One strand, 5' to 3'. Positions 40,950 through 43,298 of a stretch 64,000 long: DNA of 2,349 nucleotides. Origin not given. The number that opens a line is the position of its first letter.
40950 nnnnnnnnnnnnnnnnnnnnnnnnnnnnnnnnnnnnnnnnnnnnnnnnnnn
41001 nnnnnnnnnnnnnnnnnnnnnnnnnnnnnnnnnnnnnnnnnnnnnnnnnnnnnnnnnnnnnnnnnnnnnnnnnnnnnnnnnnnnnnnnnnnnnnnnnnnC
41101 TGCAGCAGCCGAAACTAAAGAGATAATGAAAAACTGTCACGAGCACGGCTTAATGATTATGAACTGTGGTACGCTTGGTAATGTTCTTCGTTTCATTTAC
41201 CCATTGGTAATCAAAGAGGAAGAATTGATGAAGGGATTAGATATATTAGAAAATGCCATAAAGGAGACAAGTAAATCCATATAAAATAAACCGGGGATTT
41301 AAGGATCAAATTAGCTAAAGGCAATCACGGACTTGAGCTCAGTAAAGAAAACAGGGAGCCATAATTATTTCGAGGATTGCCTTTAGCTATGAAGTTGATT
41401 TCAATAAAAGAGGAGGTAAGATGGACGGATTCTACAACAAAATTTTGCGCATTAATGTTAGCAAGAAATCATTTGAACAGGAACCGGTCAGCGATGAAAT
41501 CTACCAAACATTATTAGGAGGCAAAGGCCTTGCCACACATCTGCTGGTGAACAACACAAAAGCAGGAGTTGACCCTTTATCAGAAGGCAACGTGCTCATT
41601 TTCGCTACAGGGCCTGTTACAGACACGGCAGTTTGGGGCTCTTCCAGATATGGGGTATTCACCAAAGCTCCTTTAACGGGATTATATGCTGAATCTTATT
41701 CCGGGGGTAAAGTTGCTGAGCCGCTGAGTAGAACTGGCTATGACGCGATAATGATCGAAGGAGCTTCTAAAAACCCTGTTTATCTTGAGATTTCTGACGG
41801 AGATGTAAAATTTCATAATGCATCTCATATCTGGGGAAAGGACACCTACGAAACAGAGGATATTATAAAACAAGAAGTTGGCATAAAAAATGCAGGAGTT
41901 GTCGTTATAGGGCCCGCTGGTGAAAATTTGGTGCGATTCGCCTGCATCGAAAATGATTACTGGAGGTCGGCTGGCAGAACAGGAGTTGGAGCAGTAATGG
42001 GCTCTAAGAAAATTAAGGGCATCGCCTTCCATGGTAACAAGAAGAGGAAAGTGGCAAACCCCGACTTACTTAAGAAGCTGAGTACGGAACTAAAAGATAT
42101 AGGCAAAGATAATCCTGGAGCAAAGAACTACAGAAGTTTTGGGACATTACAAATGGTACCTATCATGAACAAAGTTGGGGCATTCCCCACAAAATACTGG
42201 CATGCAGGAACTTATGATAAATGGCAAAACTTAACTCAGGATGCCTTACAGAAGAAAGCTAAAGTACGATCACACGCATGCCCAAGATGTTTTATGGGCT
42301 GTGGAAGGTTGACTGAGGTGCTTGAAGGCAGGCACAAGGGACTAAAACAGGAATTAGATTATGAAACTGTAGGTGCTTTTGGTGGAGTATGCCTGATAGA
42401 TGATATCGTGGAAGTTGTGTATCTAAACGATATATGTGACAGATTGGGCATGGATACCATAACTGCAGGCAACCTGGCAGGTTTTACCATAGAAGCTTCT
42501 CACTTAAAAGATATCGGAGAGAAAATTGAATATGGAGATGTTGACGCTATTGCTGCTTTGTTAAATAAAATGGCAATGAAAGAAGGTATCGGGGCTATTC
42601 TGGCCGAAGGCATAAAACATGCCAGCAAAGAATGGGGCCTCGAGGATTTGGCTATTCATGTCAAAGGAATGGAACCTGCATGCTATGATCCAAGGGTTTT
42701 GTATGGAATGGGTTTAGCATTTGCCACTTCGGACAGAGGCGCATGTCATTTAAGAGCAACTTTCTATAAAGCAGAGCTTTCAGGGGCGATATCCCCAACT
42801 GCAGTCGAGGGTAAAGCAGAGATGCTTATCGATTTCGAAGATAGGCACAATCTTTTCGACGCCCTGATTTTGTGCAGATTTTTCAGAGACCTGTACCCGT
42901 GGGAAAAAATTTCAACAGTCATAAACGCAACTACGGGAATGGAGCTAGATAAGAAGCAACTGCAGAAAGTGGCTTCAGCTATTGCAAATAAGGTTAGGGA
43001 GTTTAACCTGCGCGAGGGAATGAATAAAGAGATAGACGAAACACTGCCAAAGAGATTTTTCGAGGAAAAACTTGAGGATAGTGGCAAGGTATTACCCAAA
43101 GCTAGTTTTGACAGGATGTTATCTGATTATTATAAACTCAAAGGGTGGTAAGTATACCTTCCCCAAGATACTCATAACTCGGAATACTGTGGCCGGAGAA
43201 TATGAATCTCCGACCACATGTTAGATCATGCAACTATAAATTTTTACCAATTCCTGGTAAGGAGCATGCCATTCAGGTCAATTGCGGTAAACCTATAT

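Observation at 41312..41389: Long-range 15-bp perfect inverted repeat forming a structured element in the AOR 5' leader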

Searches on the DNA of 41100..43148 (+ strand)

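Call 3: search_rna_families(source=window, start=41100, end=41600, threshold=evalue, max_evalue=10, show_alignments=3)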
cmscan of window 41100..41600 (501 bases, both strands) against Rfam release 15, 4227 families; matches with E-value up to 10: 3.
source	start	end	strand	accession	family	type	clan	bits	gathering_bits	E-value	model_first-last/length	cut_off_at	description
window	41401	41475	-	RF01175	snoU83D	Gene; snRNA; snoRNA; CD-box;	-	16.2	55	2.9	1-81/81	no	Small nucleolar RNA U83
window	41304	41366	-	RF02475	GlsR6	Gene; snRNA; snoRNA; CD-box;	-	14.6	75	0.72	1-59/59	no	Small nucleolar RNA GlsR6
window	41469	41515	+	RF01120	sR33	Gene; snRNA; snoRNA; CD-box;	-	12.9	37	4.4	1-55/55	no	Small nucleolar RNA sR33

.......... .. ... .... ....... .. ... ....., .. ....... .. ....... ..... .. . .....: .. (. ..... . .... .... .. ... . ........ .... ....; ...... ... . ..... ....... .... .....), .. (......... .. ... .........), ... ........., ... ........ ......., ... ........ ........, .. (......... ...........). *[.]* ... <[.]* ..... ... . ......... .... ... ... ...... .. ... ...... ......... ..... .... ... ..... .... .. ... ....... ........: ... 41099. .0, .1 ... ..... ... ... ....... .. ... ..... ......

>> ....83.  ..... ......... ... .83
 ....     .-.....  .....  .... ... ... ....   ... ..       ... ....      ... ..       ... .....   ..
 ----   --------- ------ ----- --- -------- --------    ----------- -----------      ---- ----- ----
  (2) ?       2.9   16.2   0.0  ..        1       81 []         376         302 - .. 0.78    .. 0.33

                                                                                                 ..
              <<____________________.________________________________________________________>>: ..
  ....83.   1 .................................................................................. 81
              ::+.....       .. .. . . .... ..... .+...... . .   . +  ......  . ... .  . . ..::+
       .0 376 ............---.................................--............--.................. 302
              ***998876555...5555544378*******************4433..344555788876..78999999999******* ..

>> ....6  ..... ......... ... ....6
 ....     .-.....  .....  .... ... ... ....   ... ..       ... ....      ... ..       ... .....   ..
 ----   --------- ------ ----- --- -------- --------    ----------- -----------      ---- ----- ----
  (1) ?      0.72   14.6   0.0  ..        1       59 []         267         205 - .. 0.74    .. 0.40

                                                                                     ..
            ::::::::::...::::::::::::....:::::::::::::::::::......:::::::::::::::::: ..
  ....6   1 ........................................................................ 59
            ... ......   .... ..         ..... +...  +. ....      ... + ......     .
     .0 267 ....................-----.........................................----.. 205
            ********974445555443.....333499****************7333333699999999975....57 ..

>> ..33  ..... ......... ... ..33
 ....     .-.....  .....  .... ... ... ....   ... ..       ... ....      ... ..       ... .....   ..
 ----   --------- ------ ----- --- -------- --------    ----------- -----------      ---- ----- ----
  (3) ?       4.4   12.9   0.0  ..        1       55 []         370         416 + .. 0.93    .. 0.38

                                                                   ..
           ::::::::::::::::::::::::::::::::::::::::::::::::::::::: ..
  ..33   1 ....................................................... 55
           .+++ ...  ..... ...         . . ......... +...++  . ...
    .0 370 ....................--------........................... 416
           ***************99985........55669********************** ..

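Call 44: build_rna_model(alignment_id=A4, structure=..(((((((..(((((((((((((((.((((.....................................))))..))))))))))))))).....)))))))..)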
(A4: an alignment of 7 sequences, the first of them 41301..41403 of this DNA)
Model R1 built from alignment A4 (7 sequences, 103 columns); structure: as given.
model positions 103; base pairs 26; branch points 0; effective number of sequences 1.21; information 0.59 bits per position. Calibrated on 0.2 Mb of random sequence (short: E-values are rough).
structure used (alignment columns):
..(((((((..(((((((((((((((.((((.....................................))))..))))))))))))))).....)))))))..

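Call 45: search_with_rna_model(model_id=R1, source=window, max_evalue=10, filters=off)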
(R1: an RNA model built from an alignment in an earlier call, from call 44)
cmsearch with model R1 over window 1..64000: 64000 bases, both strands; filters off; matches with E-value up to 10: 14.
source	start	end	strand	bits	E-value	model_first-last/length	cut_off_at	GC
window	41301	41403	+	122.2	2.3e-32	1-103/103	no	0.38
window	41298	41400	-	22.5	0.002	1-103/103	no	0.37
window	47492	47562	-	14.6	0.39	1-103/103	no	0.51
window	41838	41906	+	13.4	0.9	17-84/103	no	0.36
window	7945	8001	+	13.3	0.94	1-103/103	no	0.26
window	12188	12278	+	13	1.1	1-103/103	no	0.32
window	45345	45377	-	11.5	3.3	1-103/103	no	0.39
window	17328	17419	+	10.9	4.8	1-103/103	no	0.32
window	39691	39757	+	10.5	6.3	1-103/103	no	0.36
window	14282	14370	-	9.9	9.3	1-103/103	no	0.37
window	55104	55138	-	9.9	9.4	1-103/103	no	0.54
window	37832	37884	-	9.9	9.5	1-103/103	no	0.34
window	32079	32125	-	9.8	9.6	1-103/103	no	0.36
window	40693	40767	-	9.8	10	1-103/103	no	0.45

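Call 47: search_with_rna_model(model_id=R1, sources=[L001, L002, L003, L004, L005, L007, L008, L009, L010, L011, L012, L015, L017, L018, L019, L020, L081, L082, L083, L084, L120, L121, L122, L123, L124, L125, L126, L127, L128, L129, L130], max_evalue=1)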
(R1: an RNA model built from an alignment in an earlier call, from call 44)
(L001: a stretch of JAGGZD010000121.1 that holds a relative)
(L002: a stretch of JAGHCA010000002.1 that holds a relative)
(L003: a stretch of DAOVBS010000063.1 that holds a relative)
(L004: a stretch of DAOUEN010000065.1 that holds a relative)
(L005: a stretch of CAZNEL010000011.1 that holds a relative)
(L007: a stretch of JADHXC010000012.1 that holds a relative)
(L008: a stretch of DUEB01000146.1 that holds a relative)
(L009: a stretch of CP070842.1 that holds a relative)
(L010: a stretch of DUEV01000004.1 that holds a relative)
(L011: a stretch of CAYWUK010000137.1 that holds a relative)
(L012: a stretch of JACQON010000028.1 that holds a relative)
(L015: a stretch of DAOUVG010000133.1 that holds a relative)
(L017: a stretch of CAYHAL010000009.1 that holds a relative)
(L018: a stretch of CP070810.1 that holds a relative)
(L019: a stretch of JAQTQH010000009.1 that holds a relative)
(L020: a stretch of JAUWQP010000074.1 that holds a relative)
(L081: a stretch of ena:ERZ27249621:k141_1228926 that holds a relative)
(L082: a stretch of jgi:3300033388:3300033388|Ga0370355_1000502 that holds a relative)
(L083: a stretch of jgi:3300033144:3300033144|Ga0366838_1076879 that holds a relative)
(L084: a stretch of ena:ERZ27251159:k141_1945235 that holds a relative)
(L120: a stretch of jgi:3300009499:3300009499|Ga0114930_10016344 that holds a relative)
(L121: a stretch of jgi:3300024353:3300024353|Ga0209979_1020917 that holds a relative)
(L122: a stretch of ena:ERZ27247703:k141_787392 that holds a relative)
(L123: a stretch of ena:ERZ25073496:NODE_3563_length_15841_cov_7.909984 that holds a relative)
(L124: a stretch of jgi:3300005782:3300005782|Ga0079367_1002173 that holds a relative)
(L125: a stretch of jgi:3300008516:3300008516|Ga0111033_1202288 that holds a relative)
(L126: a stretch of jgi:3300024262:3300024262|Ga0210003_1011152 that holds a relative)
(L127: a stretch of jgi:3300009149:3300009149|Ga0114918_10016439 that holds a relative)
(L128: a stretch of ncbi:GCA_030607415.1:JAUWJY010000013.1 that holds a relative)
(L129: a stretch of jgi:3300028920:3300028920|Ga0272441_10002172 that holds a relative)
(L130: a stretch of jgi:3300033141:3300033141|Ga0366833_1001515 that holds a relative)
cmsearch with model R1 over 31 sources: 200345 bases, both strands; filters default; matches with E-value up to 1: 19.
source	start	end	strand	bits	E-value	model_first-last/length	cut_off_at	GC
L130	1381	1483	+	123.7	2.6e-32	1-103/103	no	0.34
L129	1381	1483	+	122.7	4.9e-32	1-103/103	no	0.33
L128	1381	1483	+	122.1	7.6e-32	1-103/103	no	0.38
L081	146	248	+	119.2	5.1e-31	1-103/103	no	0.39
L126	385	487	+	119.2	5.1e-31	1-103/103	no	0.39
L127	157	259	+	119.2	5.1e-31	1-103/103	no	0.39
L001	3881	3983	+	119.2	5.2e-31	1-103/103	no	0.32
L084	2879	2981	+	96.4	2.2e-24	1-103/103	no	0.38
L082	2908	2983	+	58.1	2.9e-13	1-103/103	no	0.37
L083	43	118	+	58.1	2.9e-13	1-103/103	no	0.37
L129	1378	1480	-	27.7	0.0002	1-103/103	no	0.32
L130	1378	1480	-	25.5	0.00083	1-103/103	no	0.33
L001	3878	3980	-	25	0.0011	1-103/103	no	0.31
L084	2880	2980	-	24.2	0.002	1-103/103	no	0.39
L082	2905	2979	-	20.9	0.019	1-103/103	no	0.36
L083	40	114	-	20.9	0.019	1-103/103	no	0.36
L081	143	245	-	17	0.26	1-103/103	no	0.38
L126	382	484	-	17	0.26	1-103/103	no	0.38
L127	154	256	-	17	0.26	1-103/103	no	0.38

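Call 70: search_rna_families(sources=[L001, L002, L004, L005, L006, L007, L009, L010, L012, L013, L014, L017, L018, L084, L122, L123], threshold=gathering)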
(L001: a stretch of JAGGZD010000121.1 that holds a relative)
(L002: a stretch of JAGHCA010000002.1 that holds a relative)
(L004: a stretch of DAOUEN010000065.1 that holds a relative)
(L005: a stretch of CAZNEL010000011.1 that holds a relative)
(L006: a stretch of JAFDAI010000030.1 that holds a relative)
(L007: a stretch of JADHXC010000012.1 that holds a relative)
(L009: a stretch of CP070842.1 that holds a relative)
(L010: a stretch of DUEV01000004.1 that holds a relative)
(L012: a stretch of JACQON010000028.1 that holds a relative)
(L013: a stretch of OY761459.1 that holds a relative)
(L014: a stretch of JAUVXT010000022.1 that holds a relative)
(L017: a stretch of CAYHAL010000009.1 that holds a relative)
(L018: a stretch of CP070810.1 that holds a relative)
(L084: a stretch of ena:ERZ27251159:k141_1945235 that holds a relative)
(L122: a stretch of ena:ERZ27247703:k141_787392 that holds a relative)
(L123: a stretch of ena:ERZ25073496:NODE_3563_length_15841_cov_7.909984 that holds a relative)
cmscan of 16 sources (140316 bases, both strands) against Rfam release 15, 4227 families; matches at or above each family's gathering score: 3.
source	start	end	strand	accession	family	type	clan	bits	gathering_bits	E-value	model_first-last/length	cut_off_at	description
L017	8380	8733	+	RF00023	tmRNA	Gene;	CL00001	172.9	47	2.4e-68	1-374/374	no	transfer-messenger RNA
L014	9550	9728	-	RF02541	LSU_rRNA_bacteria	Gene; rRNA;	CL00112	139.3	50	3.4e-41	2756-2925/2925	5'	Bacterial large subunit ribosomal RNA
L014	9359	9473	-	RF00001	5S_rRNA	Gene; rRNA;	CL00113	103.4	38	3.3e-21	1-120/120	no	5S ribosomal RNA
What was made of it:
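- On Moco/Tuco riboswitch (RF01055): No riboswitch in 16 related loci (call 70).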

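Call 72: search_with_rna_model(model_id=R1, sources=[L131, L132, L133], max_evalue=10, filters=off)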
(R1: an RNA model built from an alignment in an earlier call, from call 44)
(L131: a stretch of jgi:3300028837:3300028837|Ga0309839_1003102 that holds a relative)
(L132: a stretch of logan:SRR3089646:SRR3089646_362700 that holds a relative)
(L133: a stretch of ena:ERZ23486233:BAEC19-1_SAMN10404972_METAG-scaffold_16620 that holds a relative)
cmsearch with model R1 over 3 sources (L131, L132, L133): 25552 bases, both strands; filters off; matches with E-value up to 10: 12.
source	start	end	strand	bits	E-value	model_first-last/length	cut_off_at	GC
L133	2879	2981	+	97.4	1.4e-25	1-103/103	no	0.39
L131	9879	9981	+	81.5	5.8e-21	1-103/103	no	0.39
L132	3842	3944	+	81.5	5.8e-21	1-103/103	no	0.39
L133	2880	2980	-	23.7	0.00037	1-103/103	no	0.4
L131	9880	9980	-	14.8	0.14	1-103/103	no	0.4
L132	3843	3943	-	14.8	0.14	1-103/103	no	0.4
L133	1719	1822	+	11.7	1.1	1-103/103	no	0.38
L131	8997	9053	-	9.8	4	1-103/103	no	0.47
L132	2960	3016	-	9.8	4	1-103/103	no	0.47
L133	1997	2053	-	9.8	4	1-103/103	no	0.47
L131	12496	12553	+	9.7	4.1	1-103/103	no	0.48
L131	5744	5790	+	8.6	8.8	1-103/103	no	0.38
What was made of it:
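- On MITE / REPIN-type palindromic mobile element: Model R1 finds only the orthologous copy in the 64-kb window (call 45), in about 200 kb of loci (call 47) and in about 25 kb of loci (call 72).
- The covariance model found no second copy in the 64-kb window with filters off (call 45), in about 200 kb of Chloroflexota loci (call 47), or in about 25 kb of three further clade loci (call 72).
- Tried and rejected: Covariance model R1 on the window and 34 loci: only the orthologous copies (calls 45, 47, 72).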

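Call 74: search_dna_similar(query=window:41285-41420:+, collection=plasmids, mode=distant, max_evalue=0.1, max_rows=10)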
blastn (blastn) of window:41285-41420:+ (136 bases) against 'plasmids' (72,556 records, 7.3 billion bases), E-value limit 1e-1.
No match.

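Call 75: search_dna_similar(query=window:41285-41420:+, collection=phages, mode=distant, max_evalue=0.1, max_rows=10)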
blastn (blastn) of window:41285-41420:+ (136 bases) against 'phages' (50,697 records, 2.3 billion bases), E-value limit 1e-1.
No match.
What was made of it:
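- There are no blastn matches in the plasmid or phage collections (calls 74, 75).
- Tried and rejected: blastn of the spacer against plasmids and phages: no match (calls 74, 75).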
